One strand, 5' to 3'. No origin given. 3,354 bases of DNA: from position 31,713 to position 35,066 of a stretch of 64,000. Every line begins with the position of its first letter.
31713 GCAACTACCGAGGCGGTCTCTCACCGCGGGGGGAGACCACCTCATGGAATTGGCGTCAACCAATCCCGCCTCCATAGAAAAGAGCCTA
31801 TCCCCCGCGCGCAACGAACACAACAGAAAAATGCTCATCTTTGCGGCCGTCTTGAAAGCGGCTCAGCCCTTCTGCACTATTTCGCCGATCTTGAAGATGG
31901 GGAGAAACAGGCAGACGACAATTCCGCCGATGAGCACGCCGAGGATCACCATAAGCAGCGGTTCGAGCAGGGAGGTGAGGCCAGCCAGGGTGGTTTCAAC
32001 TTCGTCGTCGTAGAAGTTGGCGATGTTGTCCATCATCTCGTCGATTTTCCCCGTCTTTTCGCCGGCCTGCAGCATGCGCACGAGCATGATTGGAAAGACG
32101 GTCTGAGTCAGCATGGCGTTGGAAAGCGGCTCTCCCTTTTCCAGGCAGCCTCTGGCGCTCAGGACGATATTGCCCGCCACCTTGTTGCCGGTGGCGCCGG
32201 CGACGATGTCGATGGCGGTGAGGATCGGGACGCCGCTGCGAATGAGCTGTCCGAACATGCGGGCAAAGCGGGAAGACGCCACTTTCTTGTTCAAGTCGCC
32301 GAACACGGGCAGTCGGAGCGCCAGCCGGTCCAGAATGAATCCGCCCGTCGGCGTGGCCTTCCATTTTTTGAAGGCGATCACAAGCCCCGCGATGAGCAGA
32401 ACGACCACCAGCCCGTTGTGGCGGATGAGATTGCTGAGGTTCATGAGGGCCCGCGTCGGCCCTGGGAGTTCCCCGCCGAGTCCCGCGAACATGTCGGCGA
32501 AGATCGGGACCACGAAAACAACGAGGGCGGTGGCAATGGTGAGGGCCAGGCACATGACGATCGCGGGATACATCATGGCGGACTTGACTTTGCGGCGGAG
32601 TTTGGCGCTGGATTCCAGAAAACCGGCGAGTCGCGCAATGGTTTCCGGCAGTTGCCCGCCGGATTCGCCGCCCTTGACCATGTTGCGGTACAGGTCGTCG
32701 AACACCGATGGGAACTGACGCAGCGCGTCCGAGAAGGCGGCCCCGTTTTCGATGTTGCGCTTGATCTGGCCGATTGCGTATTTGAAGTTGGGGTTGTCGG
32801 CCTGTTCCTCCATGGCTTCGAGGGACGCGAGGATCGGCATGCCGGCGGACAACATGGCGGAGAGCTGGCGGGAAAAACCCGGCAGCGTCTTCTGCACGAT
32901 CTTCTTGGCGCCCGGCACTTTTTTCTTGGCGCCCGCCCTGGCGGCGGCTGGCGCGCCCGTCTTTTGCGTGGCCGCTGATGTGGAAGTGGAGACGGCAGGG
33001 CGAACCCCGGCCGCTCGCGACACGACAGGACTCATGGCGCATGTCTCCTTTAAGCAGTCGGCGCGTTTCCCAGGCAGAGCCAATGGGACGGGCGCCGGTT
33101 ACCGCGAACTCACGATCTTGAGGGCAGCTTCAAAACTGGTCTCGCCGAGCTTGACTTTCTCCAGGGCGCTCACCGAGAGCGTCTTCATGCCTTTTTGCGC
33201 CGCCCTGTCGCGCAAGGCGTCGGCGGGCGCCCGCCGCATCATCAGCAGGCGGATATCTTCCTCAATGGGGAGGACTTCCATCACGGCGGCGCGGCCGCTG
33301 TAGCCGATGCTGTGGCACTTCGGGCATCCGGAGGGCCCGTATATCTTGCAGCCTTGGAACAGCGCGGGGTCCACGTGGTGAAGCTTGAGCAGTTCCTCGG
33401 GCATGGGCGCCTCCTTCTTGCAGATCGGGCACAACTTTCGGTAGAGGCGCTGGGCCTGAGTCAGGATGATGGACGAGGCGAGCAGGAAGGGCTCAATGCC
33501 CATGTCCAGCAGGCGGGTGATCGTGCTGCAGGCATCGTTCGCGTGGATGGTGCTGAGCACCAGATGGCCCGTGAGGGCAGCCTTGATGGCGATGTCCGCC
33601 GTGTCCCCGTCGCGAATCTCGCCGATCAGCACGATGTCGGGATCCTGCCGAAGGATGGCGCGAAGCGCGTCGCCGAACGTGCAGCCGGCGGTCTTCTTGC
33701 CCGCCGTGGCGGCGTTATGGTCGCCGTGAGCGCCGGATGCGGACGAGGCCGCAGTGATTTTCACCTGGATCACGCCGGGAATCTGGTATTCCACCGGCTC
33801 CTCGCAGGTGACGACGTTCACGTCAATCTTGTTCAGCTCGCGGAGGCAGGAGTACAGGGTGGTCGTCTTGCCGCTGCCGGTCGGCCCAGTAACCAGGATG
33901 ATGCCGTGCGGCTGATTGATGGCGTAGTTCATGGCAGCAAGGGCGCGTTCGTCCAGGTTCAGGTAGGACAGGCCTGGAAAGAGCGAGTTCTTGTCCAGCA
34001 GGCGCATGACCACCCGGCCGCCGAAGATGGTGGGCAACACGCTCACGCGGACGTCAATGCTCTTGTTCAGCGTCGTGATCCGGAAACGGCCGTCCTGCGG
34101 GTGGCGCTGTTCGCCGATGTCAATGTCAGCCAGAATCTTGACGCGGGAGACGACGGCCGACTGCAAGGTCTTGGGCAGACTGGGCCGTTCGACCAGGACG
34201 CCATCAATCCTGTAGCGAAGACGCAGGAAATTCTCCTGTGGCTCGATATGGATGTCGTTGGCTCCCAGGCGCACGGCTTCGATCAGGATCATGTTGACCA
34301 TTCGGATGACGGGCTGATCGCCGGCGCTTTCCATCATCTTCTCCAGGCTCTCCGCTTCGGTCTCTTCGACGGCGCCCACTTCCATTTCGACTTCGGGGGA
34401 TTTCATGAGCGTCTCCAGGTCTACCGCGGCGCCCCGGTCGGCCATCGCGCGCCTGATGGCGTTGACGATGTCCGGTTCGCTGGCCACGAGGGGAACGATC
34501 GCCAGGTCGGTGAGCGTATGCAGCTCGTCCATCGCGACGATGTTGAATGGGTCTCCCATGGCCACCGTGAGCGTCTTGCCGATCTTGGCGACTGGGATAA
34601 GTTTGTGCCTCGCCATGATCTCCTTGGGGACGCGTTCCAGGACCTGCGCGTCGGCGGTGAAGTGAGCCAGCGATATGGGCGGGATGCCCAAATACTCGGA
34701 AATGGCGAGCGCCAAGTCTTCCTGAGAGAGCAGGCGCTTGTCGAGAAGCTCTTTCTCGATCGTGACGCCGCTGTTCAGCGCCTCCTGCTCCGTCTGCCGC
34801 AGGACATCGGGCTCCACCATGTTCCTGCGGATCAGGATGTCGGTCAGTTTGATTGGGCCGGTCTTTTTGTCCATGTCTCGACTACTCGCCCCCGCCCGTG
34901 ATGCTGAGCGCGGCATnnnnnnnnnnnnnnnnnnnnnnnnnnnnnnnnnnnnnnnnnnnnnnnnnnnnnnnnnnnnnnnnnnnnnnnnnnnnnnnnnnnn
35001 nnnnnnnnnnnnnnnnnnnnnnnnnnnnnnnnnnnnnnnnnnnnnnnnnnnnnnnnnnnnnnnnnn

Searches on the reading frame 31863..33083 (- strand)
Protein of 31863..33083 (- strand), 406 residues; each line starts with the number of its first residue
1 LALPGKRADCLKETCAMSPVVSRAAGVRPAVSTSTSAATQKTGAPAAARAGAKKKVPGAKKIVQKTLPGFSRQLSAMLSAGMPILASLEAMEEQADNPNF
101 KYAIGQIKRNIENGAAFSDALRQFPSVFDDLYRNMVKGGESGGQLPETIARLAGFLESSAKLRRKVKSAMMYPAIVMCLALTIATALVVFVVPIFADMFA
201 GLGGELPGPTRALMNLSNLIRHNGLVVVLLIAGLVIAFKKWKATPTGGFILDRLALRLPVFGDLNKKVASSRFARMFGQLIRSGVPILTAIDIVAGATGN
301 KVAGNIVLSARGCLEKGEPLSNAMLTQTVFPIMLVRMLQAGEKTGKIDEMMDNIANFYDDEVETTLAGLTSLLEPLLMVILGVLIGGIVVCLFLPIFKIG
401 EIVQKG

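Call 12: search_protein_families(library=pfam, proteins=[window:31863-33083:-], max_evalue=0.001)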
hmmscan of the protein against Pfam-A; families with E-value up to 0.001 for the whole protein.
window:31863-33083:- (406 aa): 2 families
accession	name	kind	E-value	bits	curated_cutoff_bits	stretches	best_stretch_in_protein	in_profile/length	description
PF00482.28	T2SSF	-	2.9e-64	215.1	25.2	2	70-193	1-125/125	Type II secretion system (T2SS), protein F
PF23494.1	bPH_10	-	0.00075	19.4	27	1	175-239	11-76/151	YqeB-like bacterial PH domain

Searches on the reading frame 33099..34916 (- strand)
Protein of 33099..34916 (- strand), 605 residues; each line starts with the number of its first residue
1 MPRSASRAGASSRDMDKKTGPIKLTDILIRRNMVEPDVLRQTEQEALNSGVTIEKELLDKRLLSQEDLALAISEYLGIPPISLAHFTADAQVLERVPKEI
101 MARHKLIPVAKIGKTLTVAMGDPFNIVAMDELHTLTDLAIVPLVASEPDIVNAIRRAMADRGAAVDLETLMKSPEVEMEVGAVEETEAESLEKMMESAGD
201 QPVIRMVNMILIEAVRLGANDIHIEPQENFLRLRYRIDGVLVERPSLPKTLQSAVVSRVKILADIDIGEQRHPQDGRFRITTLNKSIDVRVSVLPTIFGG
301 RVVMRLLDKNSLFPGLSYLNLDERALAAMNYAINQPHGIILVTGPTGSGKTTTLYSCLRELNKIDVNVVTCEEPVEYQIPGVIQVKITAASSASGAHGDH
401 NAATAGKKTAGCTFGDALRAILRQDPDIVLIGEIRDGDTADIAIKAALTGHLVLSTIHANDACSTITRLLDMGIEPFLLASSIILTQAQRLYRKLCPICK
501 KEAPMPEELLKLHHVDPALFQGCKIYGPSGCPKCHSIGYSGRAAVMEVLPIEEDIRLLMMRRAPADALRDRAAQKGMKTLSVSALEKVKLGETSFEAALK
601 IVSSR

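Call 12: search_protein_families(library=pfam, proteins=[window:33099-34916:-], max_evalue=0.001)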
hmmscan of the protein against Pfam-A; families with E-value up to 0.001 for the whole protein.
window:33099-34916:- (605 aa): 5 families
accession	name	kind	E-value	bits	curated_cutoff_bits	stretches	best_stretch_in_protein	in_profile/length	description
PF00437.27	T2SSE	-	6.7e-123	410.4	24.9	1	197-598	2-368/370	Type II/IV secretion system protein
PF05157.20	MshEN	-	2.1e-19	69.7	23.1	1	76-162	1-88/90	MshEN domain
PF13401.12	AAA_22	-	5.8e-05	23.8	27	1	336-374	4-44/130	AAA domain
PF13191.12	AAA_16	-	0.00026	22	32.6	1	332-376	18-63/167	AAA ATPase domain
PF13086.12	AAA_11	-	0.00091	19.5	27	0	321-362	2-42/257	AAA domain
